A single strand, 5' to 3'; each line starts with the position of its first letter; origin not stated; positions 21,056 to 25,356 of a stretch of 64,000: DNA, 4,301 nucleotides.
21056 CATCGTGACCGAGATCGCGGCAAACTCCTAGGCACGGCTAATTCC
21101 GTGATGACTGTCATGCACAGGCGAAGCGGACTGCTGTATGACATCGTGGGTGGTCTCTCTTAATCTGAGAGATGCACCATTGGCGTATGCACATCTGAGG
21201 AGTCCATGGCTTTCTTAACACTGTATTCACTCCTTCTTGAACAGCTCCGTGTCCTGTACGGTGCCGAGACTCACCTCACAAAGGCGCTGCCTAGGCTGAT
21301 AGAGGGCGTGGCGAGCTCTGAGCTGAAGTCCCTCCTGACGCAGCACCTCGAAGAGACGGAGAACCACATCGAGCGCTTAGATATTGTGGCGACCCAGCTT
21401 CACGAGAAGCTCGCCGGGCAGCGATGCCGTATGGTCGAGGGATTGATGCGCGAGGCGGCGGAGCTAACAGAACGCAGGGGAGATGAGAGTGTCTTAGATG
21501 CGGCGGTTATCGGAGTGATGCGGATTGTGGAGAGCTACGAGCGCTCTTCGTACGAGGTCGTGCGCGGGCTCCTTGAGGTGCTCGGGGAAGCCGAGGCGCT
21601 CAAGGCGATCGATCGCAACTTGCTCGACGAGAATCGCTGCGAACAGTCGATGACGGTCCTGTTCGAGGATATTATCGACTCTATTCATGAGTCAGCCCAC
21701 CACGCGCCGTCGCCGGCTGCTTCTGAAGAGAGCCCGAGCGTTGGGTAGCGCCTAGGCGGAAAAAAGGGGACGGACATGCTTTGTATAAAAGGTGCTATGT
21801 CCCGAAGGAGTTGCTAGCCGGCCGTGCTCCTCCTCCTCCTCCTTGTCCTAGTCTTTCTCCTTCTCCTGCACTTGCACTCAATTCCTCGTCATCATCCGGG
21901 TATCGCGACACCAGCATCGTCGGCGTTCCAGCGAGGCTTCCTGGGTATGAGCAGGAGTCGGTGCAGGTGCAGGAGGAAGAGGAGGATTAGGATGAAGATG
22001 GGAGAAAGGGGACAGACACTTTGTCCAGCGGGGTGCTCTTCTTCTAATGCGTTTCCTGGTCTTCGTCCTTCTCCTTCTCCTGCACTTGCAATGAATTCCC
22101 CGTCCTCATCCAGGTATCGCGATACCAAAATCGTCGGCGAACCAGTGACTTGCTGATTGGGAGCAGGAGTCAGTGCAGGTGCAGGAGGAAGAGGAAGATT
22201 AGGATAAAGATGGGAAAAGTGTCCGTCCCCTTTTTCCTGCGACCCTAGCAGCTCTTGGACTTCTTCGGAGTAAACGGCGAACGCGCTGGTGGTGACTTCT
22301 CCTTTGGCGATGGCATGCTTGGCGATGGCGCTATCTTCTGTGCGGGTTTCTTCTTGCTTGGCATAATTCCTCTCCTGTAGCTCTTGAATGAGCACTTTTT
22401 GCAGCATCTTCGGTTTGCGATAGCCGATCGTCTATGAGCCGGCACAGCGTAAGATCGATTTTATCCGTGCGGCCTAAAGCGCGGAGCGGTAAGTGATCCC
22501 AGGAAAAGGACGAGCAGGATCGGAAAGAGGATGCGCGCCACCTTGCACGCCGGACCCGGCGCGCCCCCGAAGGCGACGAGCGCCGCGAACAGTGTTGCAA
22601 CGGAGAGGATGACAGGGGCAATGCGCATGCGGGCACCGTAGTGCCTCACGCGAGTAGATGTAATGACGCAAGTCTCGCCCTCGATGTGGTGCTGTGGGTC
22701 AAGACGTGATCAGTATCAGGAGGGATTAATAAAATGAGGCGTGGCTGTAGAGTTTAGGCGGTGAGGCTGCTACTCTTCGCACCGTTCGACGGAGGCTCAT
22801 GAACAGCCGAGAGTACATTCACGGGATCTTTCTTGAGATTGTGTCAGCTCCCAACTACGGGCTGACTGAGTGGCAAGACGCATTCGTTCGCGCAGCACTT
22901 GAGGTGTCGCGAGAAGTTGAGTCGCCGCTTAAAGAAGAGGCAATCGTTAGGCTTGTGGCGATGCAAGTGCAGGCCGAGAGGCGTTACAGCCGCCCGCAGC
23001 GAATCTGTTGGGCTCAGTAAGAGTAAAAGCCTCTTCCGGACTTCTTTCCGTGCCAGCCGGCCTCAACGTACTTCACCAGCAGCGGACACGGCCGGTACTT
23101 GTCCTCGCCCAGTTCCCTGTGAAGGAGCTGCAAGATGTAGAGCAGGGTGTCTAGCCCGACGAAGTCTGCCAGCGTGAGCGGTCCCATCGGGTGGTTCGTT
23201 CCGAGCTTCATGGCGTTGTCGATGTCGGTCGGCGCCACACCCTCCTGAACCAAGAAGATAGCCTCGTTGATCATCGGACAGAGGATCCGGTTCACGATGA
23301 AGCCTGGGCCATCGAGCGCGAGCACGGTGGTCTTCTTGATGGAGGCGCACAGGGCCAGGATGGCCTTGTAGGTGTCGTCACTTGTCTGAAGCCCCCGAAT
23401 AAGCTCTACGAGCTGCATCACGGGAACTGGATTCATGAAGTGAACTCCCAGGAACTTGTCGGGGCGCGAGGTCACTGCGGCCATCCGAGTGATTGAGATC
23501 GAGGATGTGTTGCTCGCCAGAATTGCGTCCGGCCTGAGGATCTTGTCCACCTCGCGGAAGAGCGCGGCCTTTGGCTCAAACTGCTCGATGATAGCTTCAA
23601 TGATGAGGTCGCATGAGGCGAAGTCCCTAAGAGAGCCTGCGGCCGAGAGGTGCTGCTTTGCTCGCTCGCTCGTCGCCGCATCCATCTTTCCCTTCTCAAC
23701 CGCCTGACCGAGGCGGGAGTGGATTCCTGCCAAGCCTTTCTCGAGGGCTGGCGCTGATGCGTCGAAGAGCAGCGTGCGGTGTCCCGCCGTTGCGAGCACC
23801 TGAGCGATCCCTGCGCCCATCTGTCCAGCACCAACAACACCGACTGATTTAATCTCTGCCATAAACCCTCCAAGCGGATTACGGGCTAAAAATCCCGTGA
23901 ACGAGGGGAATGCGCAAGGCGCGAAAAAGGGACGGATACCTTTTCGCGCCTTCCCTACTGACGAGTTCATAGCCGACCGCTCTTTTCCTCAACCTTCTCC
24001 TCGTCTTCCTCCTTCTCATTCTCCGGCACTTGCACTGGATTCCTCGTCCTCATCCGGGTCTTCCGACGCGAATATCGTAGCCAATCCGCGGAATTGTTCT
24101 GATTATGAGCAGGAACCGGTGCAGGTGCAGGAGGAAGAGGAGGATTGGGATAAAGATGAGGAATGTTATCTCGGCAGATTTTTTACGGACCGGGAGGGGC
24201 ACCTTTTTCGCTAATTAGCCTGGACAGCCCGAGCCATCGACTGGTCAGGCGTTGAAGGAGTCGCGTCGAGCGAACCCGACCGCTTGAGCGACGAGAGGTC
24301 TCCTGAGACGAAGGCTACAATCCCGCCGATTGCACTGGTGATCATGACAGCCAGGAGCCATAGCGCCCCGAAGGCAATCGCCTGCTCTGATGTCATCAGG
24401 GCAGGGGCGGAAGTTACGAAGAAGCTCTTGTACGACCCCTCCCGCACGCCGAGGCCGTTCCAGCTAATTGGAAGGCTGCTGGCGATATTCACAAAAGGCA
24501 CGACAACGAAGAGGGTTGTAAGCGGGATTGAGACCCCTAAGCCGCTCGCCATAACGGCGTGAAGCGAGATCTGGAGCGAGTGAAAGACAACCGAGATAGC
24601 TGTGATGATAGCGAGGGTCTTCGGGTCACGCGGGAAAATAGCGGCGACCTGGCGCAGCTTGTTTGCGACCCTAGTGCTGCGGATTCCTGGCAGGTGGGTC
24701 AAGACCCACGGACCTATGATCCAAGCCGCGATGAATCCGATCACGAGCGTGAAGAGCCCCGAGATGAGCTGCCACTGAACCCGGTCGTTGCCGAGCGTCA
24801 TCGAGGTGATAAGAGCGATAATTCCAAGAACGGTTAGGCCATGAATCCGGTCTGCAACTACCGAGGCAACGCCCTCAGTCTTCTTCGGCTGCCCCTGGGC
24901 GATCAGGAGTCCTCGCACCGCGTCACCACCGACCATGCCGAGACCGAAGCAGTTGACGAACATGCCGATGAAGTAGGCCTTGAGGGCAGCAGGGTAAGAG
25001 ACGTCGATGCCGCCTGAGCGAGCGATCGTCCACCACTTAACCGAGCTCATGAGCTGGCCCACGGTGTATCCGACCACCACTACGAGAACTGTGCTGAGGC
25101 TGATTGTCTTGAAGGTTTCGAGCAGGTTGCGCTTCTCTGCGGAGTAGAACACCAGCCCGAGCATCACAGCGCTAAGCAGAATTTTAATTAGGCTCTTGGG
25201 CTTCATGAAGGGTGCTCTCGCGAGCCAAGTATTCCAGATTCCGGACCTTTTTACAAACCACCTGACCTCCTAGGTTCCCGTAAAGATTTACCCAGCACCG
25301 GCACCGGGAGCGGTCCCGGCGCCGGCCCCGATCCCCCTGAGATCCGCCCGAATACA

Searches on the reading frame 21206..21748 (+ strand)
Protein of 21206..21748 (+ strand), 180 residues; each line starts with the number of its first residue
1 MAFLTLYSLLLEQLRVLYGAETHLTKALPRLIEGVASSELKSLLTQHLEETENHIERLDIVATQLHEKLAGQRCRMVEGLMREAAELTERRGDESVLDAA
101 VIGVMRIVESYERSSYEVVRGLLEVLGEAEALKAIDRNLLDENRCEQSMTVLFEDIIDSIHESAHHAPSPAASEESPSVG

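Call 45: find_encoding_contigs(protein=window:21206-21748:+, flank=1500, max_places=10)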
Protein window:21206-21748:+ (180 aa): 13 contigs read that carry it; 7 places shown.
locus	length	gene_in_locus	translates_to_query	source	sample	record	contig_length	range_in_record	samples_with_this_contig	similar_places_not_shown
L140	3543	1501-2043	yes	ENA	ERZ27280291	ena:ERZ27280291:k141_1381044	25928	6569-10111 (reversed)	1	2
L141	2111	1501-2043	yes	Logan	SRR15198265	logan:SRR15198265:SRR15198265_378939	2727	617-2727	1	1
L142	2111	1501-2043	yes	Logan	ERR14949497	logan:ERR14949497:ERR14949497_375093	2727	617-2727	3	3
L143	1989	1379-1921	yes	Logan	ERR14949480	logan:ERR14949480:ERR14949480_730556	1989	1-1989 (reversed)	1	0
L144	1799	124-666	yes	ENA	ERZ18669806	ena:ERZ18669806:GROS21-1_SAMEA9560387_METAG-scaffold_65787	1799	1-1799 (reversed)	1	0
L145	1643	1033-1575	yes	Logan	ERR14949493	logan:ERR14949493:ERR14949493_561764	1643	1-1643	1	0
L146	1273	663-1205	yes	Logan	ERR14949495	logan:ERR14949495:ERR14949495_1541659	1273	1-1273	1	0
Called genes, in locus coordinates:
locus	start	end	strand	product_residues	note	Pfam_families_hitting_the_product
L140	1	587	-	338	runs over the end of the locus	PF21687:T2SSK_1st (weak), PF03934:T2SSK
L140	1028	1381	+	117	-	PF00072:Response_reg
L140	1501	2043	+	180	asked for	PF05974:DUF892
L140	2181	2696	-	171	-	-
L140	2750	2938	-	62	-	-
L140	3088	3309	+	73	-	-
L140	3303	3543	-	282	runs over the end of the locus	PF02737:3HCDH_N, PF00725:3HCDH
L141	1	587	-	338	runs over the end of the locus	PF21687:T2SSK_1st (weak), PF03934:T2SSK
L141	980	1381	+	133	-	PF00072:Response_reg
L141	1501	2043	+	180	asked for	PF05974:DUF892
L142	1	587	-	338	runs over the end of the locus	PF21687:T2SSK_1st (weak), PF03934:T2SSK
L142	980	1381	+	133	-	PF00072:Response_reg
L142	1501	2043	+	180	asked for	PF05974:DUF892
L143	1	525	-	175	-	?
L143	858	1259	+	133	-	PF00072:Response_reg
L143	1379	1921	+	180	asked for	PF05974:DUF892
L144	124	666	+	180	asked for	PF05974:DUF892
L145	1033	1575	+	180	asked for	PF05974:DUF892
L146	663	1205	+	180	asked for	PF05974:DUF892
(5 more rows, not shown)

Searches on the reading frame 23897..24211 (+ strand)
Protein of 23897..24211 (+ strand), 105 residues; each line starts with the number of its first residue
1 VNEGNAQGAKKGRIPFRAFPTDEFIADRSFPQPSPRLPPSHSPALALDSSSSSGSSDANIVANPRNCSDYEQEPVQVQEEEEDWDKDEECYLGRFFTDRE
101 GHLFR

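Call 50: find_homologous_proteins(query=window:23897-24211:+, max_evalue=0.01)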
Query window:23897-24211:+: 2 candidates shared short words with the query, none scored E <= 0.01.
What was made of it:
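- Tried and rejected: The frame ending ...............* found no protein with that tail (call 50).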

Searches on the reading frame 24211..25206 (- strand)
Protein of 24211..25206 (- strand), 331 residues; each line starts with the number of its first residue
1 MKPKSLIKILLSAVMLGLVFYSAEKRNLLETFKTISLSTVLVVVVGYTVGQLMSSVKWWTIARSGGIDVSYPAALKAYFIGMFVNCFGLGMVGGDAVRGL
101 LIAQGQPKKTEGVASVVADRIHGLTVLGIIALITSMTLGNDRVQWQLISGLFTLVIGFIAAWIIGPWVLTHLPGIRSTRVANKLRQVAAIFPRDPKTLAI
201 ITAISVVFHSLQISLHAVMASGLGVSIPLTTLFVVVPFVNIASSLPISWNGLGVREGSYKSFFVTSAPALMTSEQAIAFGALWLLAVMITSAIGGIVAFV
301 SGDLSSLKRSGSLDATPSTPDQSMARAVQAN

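Call 52: find_encoding_contigs(protein=window:24211-25206:-, flank=10000, max_places=2)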
Protein window:24211-25206:- (331 aa): 13 contigs read that carry it; 2 places shown.
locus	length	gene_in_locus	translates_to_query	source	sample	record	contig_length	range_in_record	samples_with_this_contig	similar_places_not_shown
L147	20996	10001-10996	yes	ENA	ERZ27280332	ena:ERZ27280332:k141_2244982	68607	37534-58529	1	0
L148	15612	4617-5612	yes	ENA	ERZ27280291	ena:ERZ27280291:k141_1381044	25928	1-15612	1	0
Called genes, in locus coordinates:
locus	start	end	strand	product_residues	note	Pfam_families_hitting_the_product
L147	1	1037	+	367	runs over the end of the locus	PF01264:Chorismate_synt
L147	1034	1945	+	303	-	-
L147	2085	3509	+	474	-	PF19276:HD_assoc_2 (weak)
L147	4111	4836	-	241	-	PF02591:Zn_ribbon_9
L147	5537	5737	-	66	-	-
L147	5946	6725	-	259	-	PF00089:Trypsin, PF13365:Trypsin_2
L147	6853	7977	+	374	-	PF01926:MMR_HSR1, PF02421:FeoB_N, PF06071:YchF-GTPase_C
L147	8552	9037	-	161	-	PF13238:AAA_18 (weak), PF13671:AAA_33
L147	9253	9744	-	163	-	-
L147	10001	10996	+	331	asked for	PF03706:LPG_synthase_TM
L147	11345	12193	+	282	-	PF02737:3HCDH_N, PF00725:3HCDH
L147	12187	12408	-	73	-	-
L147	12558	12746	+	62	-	-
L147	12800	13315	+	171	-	-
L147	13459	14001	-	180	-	PF05974:DUF892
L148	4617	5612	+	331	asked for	PF03706:LPG_synthase_TM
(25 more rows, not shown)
